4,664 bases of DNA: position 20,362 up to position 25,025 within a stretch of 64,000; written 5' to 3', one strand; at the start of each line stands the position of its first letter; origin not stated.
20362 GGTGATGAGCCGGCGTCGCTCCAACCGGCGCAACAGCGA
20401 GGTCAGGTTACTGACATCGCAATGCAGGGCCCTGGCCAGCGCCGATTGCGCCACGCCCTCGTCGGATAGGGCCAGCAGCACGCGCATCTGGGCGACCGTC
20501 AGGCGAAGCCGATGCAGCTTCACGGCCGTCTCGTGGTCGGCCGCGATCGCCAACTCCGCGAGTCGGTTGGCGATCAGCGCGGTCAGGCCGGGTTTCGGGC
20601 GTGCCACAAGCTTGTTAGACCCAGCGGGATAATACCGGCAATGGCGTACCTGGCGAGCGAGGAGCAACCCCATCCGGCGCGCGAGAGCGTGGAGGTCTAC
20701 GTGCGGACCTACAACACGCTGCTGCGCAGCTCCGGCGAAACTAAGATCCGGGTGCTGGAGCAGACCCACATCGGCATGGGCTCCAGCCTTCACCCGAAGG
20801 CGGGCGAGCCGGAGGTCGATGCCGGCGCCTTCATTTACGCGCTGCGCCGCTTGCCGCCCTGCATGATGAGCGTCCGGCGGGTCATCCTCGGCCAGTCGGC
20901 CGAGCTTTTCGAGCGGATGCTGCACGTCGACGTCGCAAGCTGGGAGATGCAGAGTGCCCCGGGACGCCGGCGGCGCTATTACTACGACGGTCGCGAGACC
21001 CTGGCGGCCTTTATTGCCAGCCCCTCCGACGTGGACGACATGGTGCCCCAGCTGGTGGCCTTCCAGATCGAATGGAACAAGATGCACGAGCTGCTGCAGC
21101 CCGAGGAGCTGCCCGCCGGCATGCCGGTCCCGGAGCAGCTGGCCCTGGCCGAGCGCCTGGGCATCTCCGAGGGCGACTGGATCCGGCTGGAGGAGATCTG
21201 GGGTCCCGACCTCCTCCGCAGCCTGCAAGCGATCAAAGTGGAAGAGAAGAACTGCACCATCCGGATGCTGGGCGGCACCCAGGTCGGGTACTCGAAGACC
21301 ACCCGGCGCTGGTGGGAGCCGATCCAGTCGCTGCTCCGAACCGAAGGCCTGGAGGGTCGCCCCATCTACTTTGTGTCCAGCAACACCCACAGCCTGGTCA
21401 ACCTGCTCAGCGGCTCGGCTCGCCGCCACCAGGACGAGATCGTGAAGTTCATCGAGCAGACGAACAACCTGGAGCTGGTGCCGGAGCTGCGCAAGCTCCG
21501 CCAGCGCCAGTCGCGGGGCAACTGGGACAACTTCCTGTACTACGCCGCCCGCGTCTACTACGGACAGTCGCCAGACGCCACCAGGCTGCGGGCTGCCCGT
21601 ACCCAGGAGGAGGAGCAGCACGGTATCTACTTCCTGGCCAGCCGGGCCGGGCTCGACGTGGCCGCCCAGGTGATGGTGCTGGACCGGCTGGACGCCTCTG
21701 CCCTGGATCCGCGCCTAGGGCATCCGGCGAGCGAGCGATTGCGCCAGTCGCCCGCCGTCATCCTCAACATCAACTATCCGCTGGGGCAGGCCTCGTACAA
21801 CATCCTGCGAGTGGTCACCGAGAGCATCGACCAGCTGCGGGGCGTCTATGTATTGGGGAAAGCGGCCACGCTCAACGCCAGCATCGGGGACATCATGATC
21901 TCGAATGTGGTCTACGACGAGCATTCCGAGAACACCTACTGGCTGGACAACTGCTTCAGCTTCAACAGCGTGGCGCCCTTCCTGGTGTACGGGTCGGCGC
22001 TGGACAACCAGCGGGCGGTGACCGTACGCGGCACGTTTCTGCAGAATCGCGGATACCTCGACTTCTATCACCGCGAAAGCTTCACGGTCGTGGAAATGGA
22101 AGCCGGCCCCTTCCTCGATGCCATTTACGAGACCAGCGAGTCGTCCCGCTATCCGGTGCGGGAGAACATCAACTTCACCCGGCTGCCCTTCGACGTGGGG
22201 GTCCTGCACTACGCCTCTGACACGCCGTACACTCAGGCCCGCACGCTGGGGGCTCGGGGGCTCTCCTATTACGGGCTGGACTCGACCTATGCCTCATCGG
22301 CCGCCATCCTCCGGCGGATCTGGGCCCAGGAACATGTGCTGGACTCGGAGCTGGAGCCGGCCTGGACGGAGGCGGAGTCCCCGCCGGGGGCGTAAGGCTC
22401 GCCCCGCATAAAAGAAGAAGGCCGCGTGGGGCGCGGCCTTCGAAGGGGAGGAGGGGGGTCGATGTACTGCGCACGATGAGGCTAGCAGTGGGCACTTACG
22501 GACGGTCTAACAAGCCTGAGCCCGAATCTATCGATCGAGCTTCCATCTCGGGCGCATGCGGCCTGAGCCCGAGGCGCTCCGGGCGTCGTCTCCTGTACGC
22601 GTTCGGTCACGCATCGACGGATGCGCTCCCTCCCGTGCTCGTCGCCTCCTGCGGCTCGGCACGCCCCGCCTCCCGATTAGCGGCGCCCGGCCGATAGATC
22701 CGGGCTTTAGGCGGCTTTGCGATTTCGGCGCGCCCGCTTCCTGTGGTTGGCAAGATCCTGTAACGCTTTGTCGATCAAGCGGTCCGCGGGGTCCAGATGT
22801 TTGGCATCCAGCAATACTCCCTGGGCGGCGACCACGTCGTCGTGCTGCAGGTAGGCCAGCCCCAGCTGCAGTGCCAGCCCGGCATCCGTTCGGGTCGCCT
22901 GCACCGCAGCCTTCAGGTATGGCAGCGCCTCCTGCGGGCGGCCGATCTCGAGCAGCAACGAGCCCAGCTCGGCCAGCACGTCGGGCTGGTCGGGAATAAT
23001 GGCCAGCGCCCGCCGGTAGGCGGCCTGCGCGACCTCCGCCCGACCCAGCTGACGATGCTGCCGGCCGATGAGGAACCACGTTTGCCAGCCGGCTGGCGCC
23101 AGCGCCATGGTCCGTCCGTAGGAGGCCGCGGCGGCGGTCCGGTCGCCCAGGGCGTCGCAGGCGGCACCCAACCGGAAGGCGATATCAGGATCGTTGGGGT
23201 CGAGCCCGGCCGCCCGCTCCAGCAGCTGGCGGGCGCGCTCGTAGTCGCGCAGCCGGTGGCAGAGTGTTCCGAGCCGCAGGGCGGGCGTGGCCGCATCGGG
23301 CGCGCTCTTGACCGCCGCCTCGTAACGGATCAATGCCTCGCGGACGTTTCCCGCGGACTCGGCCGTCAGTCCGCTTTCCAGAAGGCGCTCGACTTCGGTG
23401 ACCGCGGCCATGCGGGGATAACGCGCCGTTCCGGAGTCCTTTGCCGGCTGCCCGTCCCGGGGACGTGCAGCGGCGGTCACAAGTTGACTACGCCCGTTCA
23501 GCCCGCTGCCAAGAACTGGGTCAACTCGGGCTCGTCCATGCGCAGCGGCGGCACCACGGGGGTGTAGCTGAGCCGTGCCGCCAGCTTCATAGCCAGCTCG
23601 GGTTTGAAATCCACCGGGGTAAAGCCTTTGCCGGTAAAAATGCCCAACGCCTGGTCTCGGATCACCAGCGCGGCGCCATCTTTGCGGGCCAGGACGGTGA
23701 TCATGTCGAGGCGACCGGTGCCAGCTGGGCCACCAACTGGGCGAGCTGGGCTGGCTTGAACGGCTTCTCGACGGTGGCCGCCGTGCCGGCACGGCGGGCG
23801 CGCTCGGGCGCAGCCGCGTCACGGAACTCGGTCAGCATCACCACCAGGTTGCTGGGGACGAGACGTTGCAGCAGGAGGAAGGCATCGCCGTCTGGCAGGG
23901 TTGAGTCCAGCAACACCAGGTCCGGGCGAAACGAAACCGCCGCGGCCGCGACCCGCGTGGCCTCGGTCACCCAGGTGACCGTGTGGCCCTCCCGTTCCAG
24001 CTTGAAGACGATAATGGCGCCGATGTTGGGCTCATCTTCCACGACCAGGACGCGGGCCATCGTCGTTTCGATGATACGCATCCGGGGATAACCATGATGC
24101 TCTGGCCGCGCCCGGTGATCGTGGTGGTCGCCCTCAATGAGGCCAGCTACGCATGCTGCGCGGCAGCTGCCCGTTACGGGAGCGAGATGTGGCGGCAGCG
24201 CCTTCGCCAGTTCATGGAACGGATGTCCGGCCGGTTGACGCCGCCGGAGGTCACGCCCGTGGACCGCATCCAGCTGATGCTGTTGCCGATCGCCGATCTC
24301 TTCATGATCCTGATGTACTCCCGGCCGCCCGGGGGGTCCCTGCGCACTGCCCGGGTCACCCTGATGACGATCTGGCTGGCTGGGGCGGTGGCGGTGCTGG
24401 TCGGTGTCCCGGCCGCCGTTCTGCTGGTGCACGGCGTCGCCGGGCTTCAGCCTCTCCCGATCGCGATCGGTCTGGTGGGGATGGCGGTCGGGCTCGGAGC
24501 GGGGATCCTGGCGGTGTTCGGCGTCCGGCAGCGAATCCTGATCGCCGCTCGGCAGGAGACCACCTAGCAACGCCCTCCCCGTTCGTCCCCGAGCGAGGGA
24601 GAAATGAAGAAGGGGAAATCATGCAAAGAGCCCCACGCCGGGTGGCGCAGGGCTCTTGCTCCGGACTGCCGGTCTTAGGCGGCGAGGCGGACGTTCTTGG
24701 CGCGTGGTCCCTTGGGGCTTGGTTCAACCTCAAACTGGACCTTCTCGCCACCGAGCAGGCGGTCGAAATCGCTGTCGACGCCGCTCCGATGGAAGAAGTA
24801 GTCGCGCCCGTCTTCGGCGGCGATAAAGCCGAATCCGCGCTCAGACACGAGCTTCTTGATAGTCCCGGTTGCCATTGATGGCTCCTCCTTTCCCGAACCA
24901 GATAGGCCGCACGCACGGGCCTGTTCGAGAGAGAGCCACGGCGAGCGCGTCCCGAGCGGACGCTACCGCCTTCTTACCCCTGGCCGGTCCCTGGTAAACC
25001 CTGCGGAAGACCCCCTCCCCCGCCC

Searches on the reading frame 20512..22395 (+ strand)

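Call 16: search_protein_families(library=pfam, proteins=[window:20512-22395:+], max_evalue=0.001)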
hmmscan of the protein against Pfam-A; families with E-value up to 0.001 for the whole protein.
window:20512-22395:+ (627 aa): 1 family
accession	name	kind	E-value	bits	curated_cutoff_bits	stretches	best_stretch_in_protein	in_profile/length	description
PF21850.2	DUF6909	-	1.3e-216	720.6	27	1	79-604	1-534/535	Family of unknown function (DUF6909)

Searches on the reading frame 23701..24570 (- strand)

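Call 16: search_protein_families(library=pfam, proteins=[window:23701-24570:-], max_evalue=0.001)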
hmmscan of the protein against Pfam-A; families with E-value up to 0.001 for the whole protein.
window:23701-24570:- (289 aa): 1 family
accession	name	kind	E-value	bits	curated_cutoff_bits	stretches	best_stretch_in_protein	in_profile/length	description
PF00072.30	Response_reg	-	7.5e-14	52.3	30.2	1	174-280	1-110/111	Response regulator receiver domain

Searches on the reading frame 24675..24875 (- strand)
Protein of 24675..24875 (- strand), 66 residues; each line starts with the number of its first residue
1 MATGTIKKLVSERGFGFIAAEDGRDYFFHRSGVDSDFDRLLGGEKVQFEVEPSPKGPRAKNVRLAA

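Call 72: search_protein_families(library=pfam, proteins=[window:24675-24875:-], max_evalue=0.01)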
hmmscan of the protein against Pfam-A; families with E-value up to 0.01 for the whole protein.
window:24675-24875:- (66 aa): 1 family
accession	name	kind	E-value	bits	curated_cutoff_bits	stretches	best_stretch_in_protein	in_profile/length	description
PF00313.28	CSD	-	1.6e-16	60.4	27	1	3-64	2-65/66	'Cold-shock' DNA-binding domain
